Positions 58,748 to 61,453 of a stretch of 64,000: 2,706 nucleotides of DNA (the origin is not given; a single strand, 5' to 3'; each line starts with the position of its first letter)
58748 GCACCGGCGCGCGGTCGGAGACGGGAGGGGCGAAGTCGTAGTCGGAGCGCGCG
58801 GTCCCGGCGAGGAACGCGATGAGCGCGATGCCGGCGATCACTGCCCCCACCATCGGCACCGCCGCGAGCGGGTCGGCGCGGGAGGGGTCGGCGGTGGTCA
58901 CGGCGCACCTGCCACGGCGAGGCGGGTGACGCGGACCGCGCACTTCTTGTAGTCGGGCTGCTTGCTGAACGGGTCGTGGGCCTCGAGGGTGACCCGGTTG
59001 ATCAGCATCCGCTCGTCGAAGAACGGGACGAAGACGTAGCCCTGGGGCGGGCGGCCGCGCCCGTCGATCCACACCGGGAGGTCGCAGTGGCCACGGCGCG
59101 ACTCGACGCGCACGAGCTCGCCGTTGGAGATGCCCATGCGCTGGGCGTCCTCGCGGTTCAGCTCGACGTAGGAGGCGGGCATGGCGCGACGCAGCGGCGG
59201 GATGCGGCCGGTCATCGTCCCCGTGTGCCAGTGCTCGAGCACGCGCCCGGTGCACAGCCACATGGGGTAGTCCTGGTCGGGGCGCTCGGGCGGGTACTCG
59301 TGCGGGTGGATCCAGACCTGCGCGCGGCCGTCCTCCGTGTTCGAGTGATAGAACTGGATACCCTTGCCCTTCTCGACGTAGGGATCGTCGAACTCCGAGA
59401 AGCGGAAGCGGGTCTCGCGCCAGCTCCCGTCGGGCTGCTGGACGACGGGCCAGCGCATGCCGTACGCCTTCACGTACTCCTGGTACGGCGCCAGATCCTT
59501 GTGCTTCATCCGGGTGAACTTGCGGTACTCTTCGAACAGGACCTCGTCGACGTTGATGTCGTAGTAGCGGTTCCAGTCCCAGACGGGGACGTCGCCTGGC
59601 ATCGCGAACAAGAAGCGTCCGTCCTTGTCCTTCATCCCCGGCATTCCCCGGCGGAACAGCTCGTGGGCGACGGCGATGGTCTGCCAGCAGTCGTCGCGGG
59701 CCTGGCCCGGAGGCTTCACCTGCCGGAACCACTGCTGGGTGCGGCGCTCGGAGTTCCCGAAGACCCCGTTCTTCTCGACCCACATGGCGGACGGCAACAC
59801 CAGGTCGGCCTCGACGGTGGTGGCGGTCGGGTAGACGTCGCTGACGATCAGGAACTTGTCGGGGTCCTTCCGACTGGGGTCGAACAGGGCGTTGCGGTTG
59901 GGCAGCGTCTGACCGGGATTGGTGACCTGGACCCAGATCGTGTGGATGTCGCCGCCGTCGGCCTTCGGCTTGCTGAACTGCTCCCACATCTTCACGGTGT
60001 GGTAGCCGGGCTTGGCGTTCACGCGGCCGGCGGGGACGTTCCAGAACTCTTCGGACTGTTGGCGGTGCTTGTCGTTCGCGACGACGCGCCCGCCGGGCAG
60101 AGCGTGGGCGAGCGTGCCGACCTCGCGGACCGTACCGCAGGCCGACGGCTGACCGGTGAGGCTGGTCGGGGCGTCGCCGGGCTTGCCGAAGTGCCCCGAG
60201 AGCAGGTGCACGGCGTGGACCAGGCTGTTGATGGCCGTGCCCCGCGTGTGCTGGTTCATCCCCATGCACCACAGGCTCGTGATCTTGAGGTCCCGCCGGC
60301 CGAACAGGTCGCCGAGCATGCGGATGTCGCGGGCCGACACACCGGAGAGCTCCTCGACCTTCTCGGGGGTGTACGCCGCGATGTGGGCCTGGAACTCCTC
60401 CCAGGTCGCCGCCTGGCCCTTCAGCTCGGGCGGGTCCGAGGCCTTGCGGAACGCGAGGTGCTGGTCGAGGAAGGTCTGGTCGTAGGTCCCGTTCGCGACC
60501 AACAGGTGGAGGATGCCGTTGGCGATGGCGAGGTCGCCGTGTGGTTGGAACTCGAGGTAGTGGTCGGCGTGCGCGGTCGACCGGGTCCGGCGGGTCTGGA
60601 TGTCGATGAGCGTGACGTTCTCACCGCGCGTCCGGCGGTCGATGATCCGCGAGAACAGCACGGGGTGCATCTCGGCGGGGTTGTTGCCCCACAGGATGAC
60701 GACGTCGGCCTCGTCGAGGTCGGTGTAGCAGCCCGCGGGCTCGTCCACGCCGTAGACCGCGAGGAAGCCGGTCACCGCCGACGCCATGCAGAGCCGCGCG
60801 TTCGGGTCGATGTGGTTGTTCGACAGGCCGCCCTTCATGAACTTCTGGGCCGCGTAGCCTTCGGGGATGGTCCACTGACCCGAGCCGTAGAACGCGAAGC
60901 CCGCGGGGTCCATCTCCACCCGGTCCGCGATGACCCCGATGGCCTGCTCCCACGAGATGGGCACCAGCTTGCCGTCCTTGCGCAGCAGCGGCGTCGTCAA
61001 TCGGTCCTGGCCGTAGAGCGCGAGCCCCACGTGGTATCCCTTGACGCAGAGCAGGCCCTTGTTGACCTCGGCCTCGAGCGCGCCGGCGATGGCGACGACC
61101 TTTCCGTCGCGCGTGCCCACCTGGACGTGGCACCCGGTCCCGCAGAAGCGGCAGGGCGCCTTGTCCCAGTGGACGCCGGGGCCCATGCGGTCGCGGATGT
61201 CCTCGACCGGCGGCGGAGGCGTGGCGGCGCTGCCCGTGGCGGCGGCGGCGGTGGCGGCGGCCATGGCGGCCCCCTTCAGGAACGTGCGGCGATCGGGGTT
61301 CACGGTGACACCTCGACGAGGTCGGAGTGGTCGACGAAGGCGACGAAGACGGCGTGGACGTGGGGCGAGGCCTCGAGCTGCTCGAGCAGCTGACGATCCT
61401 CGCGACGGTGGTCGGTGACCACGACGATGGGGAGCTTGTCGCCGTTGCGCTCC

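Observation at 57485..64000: Non-canonical Nap electron-transfer module in one long operon with serial GTGA start/stop overlaps.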

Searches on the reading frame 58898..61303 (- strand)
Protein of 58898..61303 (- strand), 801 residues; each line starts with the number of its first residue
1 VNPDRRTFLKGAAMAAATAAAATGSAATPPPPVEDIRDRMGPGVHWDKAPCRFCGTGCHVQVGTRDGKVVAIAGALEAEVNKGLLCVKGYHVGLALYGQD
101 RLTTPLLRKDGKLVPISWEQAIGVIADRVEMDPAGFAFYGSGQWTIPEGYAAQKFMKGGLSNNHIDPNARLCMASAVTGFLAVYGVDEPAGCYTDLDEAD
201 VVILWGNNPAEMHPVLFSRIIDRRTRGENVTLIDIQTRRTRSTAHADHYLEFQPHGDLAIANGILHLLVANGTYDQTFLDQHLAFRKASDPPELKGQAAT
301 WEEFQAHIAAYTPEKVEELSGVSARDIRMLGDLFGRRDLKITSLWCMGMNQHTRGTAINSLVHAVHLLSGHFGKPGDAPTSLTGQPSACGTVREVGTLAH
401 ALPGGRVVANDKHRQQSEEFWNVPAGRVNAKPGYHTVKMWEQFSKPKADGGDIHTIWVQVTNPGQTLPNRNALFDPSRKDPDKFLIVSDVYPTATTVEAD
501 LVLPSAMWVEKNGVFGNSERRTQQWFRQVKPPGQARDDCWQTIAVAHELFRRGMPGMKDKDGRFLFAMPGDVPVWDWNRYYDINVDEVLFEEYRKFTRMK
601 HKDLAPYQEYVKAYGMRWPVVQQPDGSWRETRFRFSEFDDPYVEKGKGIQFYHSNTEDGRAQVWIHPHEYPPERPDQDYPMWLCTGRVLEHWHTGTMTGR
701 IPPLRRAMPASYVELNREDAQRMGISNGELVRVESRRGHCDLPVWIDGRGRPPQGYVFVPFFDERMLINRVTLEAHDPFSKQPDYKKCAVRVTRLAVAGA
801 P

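Call 8: search_protein_families(library=pfam, proteins=[window:58898-61303:-], max_evalue=0.01)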
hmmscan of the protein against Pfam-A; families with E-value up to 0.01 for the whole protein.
window:58898-61303:- (801 aa): 4 families
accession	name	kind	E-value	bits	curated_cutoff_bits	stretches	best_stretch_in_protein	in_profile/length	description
PF00384.28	Molybdopterin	-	1.5e-58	199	24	1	101-546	1-351/353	Molybdopterin oxidoreductase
PF01568.27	Molydop_binding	-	1.8e-26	92.8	26.8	1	681-789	1-110/110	Molydopterin dinucleotide binding domain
PF04879.21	Molybdop_Fe4S4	-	2.6e-14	53.3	22.7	1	45-92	2-49/55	Molybdopterin oxidoreductase Fe4S4 domain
PF10518.14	TAT_signal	-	4e-05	23.8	22.7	1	3-22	2-21/21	TAT (twin-arginine translocation) pathway signal sequence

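Call 9: search_protein_families(library=ncbifam, proteins=[window:58898-61303:-], max_evalue=0.01)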
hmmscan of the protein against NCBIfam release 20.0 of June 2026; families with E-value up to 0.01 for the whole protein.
window:58898-61303:- (801 aa): 28 families (the best 25 are shown)
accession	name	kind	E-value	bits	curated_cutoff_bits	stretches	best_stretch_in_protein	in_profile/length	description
NF010055.0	PRK13532.1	equivalog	6.2e-264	878.2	904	2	2-547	2-569/830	nitrate reductase catalytic subunit NapA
TIGR01706.1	NAPA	equivalog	3.8e-254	845.8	930.55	2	4-547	3-569/830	periplasmic nitrate reductase subunit alpha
TIGR01591.1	Fdh-alpha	equivalog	1e-124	417.1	666.25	2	51-549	3-478/672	formate dehydrogenase subunit alpha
NF041323.1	Nitr_red_NasA_Halo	equivalog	9.3e-98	328.5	1000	2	54-553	3-474/673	assimilatory nitrate reductase NasA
NF047855.1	AssmNtatRedNasC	equivalog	7.8e-91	305.4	1100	2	48-547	22-502/708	assimilatory nitrate reductase catalytic subunit NasC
TIGR01553.1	formate-DH-alph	equivalog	1e-47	162.6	814.2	4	4-282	3-303/1009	formate dehydrogenase-N subunit alpha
NF041513.1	formate_DH_Act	exception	7.8e-47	159.7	1400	4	44-279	40-291/1067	formate dehydrogenase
TIGR01701.1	Fdhalpha-like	subfamily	1.5e-37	129.2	582.15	2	98-445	96-440/744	FdhF/YdeP family oxidoreductase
TIGR02693.1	arsenite_ox_L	equivalog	4.6e-37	127.4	359.05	1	63-787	70-798/806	arsenate reductase (azurin) large subunit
NF005895.0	PRK07860.1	equivalog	3.4e-36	124.6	802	2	49-246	239-436/811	NADH-quinone oxidoreductase subunit G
TIGR02166.1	dmsA_ynfE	subfamily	1.3e-35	122.7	777.7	2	4-384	2-403/794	DMSO/selenate family reductase complex A subunit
TIGR01973.1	NuoG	equivalog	1.1e-34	120.2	470.05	2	51-255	219-418/606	NADH-quinone oxidoreductase subunit NuoG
NF012032.0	PRK15488.1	equivalog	3.7e-28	98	694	1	2-330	2-313/759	thiosulfate reductase PhsA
TIGR03479.1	DMSO_red_II_alp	subfamily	1.3e-25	89.7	984.75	2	300-742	387-842/913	molybdopterin-dependent oxidoreductase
TIGR00509.1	bisC_fam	subfamily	4.9e-21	74.7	1017.55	2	108-540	66-501/772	molybdopterin guanine dinucleotide-containing S/N-oxide reductase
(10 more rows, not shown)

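Call 33: search_solved_structures(query=window:58901-61303:-, max_evalue=1e-50, show_alignments=0)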
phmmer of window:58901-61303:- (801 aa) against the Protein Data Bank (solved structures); distinct sequences matched with E-value up to 1e-50: 15.
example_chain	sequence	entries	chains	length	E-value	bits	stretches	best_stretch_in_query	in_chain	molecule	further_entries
2nya_A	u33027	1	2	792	8.7e-214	715.1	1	44-794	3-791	Periplasmic nitrate reductase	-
3ml1_A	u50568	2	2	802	2.6e-206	690.4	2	284-794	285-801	Periplasmic nitrate reductase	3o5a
1ogy_A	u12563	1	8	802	2.7e-204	683.7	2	44-544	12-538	PERIPLASMIC NITRATE REDUCTASE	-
9pxt_A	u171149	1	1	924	9.6e-180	602.5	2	4-286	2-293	Periplasmic nitrate reductase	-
2jim_A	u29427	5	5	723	3e-161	541.4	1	45-794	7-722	PERIPLASMIC NITRATE REDUCTASE | PROTEIN (PERIPLASMIC NITRATE REDUCTASE)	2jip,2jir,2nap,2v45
2jio_A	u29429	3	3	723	3.2e-161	541.2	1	45-794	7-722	PERIPLASMIC NITRATE REDUCTASE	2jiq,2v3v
9t1s_L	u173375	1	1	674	1.5e-92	314.1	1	50-549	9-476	formate dehydrogenase (coenzyme F420)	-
7qv7_S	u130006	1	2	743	1e-88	301.4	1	50-554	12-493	Hydrogen dependent carbon dioxide reductase subunit FdhF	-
7bkb_D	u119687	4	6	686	3.6e-83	283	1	49-549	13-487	Formate dehydrogenase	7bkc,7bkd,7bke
7vw6_A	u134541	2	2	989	1.8e-76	260.9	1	47-547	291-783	Formate dehydrogenase | Tungsten-containing formate dehydrogenase alpha subunit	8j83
7e5z_A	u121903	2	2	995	1.9e-76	260.8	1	47-547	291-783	Formate dehydrogenase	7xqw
1aa6_A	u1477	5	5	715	3.7e-73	249.9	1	50-544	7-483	FORMATE DEHYDROGENASE H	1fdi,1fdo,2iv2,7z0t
8rqz_C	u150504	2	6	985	4e-71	243.2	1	45-548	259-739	Probable oxidoreductase YjgC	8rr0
9gzq_A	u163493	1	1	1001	4.2e-71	243.1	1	44-548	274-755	Probable oxidoreductase YjgC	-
9wxb_B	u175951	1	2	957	1e-52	182.3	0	34-536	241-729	Formate dehydrogenase alpha subunit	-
